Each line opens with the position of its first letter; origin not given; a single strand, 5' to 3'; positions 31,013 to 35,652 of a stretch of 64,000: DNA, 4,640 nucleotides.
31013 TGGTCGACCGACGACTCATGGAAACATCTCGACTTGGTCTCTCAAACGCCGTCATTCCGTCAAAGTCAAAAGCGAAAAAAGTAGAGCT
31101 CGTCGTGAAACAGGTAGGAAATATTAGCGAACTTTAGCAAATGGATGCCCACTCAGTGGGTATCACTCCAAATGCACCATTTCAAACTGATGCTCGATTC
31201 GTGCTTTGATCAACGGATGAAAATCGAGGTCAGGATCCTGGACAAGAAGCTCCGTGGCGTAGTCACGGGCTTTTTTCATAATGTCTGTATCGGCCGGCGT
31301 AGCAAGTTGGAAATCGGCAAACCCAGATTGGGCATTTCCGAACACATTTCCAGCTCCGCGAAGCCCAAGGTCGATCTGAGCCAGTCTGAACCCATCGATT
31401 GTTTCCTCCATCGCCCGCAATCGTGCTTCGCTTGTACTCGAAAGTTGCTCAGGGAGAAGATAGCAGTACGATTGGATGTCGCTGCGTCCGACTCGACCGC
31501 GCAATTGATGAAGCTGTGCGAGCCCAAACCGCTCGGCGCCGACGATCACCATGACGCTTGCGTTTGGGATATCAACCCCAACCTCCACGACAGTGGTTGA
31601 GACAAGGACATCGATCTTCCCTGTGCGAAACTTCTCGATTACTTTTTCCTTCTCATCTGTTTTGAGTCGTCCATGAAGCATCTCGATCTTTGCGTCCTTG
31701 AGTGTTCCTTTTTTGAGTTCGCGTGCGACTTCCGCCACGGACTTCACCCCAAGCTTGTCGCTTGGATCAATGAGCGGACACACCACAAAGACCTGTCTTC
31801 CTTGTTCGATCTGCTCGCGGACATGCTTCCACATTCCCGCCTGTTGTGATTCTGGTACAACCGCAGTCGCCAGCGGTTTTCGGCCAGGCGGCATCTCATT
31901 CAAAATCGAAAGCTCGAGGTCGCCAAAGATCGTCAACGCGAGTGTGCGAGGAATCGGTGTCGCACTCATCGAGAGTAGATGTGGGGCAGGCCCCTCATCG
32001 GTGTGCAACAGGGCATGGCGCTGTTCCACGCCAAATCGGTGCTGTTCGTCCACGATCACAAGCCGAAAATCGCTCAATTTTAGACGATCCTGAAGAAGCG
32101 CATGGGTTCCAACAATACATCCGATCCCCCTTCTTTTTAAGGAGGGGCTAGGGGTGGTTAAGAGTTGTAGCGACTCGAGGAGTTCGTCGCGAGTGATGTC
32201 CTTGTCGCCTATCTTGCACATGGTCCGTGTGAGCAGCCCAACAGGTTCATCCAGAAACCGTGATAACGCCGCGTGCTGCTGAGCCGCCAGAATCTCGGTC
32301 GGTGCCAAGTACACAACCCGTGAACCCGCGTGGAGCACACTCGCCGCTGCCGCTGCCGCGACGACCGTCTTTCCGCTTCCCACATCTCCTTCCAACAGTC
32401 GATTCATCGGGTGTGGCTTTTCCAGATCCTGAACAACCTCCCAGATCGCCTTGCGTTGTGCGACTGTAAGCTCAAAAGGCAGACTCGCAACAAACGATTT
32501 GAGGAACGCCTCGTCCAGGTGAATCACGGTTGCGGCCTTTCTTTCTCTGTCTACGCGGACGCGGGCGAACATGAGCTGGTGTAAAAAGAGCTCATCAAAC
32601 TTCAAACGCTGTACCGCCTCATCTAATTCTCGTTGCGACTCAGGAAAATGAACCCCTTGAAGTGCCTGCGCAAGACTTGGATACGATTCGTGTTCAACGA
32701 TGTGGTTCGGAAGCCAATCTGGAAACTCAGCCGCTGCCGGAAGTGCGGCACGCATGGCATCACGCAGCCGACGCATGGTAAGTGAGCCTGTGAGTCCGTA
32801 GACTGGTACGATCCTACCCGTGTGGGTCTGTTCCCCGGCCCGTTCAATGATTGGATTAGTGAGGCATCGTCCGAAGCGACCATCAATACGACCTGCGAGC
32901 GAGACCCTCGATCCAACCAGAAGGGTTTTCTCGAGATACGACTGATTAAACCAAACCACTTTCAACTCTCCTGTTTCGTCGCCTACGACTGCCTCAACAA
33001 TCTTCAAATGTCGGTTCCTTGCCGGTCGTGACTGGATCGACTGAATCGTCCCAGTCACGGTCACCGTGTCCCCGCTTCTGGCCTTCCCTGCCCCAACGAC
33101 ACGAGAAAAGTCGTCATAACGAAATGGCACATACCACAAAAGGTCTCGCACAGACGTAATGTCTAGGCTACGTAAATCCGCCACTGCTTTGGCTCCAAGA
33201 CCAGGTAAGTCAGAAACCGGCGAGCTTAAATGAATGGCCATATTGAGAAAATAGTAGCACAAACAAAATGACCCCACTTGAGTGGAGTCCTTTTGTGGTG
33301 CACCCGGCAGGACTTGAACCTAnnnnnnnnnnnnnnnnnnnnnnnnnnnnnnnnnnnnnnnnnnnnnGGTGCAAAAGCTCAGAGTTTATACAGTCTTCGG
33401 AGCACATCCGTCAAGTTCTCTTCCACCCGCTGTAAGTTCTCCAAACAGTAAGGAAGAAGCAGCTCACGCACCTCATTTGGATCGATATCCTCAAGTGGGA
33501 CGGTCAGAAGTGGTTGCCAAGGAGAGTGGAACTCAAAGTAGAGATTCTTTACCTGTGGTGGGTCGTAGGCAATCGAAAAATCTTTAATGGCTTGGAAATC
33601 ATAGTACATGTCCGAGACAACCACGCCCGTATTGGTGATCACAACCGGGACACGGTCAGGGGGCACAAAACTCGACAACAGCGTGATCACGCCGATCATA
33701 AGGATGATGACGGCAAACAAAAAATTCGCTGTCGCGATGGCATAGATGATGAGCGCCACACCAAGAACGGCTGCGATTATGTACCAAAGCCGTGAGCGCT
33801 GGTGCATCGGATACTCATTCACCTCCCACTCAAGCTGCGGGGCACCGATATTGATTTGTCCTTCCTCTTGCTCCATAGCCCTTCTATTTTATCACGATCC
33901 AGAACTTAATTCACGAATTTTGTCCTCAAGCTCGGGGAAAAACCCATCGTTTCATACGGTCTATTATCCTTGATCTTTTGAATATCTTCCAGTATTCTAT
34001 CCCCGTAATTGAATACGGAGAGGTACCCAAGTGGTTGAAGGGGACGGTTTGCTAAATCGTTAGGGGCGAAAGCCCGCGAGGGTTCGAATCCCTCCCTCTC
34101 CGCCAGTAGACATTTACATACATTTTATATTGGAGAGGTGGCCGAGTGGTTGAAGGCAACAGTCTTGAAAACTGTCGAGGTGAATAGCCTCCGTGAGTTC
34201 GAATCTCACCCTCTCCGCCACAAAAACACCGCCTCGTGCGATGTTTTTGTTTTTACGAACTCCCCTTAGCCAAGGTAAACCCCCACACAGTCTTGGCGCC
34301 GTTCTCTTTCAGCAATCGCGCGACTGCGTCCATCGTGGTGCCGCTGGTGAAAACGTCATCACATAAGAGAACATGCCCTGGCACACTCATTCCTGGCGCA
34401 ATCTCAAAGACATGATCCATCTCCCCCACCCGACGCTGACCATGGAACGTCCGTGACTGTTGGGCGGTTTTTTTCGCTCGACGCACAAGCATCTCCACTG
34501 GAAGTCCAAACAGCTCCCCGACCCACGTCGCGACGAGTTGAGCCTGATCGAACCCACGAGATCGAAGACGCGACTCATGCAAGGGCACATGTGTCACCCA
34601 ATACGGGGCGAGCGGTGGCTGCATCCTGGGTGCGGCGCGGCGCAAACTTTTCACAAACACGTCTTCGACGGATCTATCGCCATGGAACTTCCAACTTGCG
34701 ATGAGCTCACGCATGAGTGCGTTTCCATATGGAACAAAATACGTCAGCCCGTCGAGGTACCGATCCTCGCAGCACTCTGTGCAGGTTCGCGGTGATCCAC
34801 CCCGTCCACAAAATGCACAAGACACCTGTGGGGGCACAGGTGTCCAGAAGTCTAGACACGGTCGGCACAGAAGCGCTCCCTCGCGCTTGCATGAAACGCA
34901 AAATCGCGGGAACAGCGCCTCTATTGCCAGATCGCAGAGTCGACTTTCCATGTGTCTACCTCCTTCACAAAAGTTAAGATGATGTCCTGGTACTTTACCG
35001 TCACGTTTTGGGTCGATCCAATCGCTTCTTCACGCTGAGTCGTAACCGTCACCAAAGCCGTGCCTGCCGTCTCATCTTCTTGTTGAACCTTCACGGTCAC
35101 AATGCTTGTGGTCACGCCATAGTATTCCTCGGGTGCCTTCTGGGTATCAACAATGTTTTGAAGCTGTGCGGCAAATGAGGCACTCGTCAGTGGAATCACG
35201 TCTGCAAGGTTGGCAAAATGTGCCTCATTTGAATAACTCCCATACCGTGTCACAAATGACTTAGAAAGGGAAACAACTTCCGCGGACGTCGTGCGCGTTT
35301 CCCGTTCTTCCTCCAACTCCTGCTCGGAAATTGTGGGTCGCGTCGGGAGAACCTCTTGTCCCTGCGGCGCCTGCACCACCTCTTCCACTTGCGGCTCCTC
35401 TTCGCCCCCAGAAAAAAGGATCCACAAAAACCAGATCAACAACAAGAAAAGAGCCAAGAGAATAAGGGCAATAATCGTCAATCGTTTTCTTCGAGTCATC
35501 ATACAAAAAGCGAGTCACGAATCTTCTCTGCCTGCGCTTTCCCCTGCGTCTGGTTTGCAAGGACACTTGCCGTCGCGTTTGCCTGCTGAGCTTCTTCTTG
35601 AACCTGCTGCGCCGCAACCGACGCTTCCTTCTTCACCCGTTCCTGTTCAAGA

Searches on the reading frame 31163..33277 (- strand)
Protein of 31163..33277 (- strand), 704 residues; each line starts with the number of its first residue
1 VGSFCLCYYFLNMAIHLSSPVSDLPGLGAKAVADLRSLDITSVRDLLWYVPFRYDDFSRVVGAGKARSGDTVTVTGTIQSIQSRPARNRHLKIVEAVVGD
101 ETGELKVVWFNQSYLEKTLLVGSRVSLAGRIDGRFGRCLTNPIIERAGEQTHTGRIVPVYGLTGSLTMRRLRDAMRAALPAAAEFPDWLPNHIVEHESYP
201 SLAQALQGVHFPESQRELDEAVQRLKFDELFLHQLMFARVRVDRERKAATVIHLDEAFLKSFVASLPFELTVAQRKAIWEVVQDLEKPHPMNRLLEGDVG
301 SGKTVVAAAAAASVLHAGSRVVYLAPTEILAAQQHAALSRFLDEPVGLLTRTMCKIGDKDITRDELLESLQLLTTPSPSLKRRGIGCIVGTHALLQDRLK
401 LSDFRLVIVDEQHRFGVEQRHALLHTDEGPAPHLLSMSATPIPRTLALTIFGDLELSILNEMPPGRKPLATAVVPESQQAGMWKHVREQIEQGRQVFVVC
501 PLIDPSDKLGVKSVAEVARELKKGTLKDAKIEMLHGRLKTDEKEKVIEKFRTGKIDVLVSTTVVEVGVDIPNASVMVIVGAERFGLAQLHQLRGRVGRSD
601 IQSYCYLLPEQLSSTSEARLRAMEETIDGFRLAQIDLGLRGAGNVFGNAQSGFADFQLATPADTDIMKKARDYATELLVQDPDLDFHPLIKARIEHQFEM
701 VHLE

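Call 38: search_protein_families(library=pfam, proteins=[window:31163-33277:-], max_evalue=0.001)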
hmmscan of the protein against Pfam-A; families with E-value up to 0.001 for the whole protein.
window:31163-33277:- (704 aa): 8 families
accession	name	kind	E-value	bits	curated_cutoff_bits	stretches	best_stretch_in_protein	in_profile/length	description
PF17191.10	RecG_wedge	-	1.9e-24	86.5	23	1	27-180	8-160/162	RecG wedge domain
PF00271.37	Helicase_C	-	9.8e-22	77.7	23.5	1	488-599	8-109/110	Helicase conserved C-terminal domain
PF00270.35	DEAD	-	5.8e-21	75.4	26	1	274-446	4-164/167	DEAD/DEAH box helicase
PF04851.21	ResIII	-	2.5e-14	54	22.5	1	269-441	3-162/164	Type III restriction enzyme, res subunit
PF19833.4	RecG_dom3_C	-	2.6e-08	34.2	26.8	1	626-685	1-62/87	ATP-dependent DNA helicase RecG, domain 3, C-terminal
PF01336.31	tRNA_anti-codon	-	3e-07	30.7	27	1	72-137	1-63/75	OB-fold nucleic acid binding domain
PF13604.12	AAA_30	-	1.7e-06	28.3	27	1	272-425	4-110/191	AAA domain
PF22590.2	Cas3-like_C_2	-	8.7e-06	26.4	27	1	511-599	12-104/106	CRISPR-associated nuclease/helicase Cas3, C-terminal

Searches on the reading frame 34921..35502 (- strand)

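Call 38: search_protein_families(library=pfam, proteins=[window:34921-35502:-], max_evalue=0.001)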
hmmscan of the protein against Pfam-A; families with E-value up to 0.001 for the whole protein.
window:34921-35502:- (193 aa): 0 families

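Call 77: search_protein_families(library=ncbifam, proteins=[window:34921-35502:-], max_evalue=0.01)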
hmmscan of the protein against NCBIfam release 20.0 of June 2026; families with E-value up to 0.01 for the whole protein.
window:34921-35502:- (193 aa): 1 family
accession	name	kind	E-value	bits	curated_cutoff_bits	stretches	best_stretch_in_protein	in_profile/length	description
NF051431.1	Rv0361_Cterm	subfamily_domain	0.00067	19.9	37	0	121-187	85-138/140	Rv0361 family membrane protein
